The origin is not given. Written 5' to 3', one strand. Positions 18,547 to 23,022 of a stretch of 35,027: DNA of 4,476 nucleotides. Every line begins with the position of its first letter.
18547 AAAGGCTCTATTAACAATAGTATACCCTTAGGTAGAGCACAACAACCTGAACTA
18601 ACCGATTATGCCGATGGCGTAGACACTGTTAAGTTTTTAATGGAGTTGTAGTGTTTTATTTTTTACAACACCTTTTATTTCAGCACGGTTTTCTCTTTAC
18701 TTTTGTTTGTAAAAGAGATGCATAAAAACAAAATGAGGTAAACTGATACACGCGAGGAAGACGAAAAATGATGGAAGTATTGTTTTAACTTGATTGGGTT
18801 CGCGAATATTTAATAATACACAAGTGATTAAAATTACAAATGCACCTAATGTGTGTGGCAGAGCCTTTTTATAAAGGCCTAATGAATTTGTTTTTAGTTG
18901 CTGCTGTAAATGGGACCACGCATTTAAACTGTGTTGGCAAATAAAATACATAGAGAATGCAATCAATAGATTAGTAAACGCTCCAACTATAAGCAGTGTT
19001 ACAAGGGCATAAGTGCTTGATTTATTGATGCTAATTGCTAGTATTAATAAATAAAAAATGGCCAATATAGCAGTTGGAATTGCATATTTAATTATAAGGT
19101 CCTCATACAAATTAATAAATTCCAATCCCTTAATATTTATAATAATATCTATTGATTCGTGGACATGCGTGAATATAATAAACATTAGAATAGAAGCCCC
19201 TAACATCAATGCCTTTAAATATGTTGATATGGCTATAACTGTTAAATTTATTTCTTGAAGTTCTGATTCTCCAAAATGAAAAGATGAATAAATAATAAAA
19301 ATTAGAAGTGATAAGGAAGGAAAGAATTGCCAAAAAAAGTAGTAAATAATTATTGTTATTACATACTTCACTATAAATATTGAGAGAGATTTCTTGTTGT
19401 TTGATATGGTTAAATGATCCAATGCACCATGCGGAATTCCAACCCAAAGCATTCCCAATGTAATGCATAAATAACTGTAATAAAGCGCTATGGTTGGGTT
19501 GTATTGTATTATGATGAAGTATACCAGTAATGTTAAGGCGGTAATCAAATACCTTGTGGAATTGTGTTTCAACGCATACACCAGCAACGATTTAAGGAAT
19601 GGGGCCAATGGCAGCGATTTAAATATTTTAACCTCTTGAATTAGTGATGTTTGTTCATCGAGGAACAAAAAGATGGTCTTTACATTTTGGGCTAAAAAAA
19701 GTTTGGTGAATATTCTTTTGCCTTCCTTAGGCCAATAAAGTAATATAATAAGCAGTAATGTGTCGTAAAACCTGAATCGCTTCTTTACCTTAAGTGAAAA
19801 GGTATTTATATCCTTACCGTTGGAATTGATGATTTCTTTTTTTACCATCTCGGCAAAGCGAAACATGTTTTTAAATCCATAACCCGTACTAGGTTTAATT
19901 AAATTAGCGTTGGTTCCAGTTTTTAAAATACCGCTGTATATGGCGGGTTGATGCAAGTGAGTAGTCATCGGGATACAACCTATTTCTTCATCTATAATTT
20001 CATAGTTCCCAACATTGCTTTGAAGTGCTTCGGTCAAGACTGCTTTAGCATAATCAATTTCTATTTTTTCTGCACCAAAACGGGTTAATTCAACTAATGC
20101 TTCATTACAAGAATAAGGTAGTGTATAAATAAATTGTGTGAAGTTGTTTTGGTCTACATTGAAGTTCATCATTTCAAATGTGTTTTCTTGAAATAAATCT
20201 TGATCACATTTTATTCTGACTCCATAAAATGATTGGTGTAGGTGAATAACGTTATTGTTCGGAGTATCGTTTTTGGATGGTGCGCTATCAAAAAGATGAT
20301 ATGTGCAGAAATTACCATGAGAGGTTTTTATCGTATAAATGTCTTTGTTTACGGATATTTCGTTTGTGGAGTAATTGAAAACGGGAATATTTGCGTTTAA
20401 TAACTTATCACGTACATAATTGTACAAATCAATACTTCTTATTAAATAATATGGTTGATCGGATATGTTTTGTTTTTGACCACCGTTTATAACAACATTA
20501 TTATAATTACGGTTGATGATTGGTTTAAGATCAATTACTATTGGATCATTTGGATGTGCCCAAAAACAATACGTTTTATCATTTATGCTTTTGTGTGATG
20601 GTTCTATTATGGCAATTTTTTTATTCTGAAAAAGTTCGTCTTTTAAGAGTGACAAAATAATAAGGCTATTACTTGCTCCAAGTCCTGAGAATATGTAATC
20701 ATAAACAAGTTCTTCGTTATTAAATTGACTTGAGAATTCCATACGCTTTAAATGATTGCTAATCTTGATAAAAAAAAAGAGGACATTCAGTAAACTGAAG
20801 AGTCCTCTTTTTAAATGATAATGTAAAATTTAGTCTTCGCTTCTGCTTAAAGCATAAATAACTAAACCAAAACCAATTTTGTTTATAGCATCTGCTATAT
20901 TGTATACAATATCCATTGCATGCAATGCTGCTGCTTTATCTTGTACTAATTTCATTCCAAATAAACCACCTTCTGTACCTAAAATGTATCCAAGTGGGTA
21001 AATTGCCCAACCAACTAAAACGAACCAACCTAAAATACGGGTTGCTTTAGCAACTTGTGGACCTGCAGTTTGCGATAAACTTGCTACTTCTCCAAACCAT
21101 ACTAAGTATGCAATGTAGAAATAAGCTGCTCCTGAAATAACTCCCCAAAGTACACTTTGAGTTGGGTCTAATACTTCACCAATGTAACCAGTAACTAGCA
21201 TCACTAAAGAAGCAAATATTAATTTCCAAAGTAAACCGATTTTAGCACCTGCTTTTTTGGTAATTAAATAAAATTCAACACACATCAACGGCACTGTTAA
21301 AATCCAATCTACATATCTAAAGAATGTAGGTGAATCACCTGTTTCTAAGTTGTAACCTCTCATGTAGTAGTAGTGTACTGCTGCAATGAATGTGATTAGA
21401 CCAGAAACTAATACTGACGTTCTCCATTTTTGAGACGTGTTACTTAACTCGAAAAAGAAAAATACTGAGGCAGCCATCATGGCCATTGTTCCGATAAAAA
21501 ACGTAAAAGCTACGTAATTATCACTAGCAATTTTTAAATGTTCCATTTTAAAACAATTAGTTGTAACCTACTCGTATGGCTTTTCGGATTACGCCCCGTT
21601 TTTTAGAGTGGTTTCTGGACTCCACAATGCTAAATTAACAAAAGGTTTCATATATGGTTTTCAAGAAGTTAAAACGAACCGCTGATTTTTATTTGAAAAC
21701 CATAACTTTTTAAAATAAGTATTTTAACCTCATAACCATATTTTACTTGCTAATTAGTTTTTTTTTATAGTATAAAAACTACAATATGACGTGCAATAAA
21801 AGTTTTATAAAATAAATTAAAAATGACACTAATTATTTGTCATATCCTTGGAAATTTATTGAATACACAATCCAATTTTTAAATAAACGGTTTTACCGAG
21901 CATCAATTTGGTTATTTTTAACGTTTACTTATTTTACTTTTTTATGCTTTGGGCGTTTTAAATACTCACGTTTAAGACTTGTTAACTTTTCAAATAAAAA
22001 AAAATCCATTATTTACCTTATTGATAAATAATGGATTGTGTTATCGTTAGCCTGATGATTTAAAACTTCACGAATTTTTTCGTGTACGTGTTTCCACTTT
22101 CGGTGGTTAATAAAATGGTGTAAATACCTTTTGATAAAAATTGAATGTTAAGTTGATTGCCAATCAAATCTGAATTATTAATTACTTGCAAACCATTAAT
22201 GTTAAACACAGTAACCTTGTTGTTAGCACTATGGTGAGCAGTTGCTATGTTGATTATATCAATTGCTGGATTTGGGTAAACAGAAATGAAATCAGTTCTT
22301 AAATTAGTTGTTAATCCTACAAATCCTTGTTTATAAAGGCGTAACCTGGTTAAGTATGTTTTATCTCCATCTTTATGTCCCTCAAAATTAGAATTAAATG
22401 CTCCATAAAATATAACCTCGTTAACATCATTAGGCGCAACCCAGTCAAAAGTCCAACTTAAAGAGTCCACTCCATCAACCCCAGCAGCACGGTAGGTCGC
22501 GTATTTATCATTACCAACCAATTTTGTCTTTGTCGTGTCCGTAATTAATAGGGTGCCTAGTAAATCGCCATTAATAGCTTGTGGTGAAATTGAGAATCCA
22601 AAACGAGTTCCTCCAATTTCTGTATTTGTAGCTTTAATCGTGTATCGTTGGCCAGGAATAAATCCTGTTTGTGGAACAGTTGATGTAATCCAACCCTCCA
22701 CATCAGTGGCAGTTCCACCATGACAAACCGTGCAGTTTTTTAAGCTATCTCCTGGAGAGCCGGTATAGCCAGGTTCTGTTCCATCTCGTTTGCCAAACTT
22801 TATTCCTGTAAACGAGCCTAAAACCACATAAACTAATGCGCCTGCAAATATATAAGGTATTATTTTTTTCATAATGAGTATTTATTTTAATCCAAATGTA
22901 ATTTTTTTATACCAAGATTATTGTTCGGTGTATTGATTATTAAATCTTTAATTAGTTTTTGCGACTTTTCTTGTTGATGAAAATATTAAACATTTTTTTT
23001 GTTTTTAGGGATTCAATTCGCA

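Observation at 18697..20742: Lycopene cyclase and Blh beta-carotene dioxygenase fused into one 681-aa membrane protein next to the opsin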

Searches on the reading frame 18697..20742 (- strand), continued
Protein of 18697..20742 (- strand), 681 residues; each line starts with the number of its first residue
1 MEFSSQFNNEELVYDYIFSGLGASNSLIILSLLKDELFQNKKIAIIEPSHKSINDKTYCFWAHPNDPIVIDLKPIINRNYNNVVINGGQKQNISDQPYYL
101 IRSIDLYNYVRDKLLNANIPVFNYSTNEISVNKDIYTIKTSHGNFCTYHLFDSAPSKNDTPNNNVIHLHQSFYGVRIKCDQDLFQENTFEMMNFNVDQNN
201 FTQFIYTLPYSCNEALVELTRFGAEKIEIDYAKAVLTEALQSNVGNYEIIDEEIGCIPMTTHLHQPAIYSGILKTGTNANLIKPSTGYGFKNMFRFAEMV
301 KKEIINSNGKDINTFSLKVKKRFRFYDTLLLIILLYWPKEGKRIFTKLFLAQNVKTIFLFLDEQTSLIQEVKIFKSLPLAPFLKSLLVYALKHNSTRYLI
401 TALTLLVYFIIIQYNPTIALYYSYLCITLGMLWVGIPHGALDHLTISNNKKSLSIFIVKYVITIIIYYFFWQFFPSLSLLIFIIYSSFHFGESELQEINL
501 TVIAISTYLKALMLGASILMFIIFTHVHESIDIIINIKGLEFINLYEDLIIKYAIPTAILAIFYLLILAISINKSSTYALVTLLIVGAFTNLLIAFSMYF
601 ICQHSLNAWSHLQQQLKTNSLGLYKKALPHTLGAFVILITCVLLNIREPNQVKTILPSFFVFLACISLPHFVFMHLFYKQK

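Call 74: find_related_loci(query=A1, collection=viral_contigs, flank=8000)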
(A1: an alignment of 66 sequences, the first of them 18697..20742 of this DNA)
Query A1 (681 aa) in viral_contigs; peptide patterns used: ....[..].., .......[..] (x = any residue, [..] = any of these).
34 stretches matched a pattern, but none encodes a relative of the query by tblastn (E <= 1e-3).

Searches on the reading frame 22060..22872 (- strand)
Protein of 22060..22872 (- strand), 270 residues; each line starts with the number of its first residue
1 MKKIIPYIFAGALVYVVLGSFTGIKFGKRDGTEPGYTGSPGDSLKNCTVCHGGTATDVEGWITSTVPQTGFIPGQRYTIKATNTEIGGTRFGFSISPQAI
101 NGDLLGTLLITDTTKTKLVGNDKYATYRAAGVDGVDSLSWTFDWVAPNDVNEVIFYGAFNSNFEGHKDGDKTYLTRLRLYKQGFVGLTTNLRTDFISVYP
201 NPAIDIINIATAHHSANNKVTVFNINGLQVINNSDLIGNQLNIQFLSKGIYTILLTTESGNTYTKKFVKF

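Call 3: search_protein_families(library=pfam, proteins=[window:22060-22872:-], max_evalue=0.01)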
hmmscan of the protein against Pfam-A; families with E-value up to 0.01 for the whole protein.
window:22060-22872:- (270 aa): 1 family
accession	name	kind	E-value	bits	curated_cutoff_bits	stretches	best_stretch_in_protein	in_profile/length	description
PF18962.6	Por_Secre_tail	-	4.8e-13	49.7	27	1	198-268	1-74/75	Secretion system C-terminal sorting domain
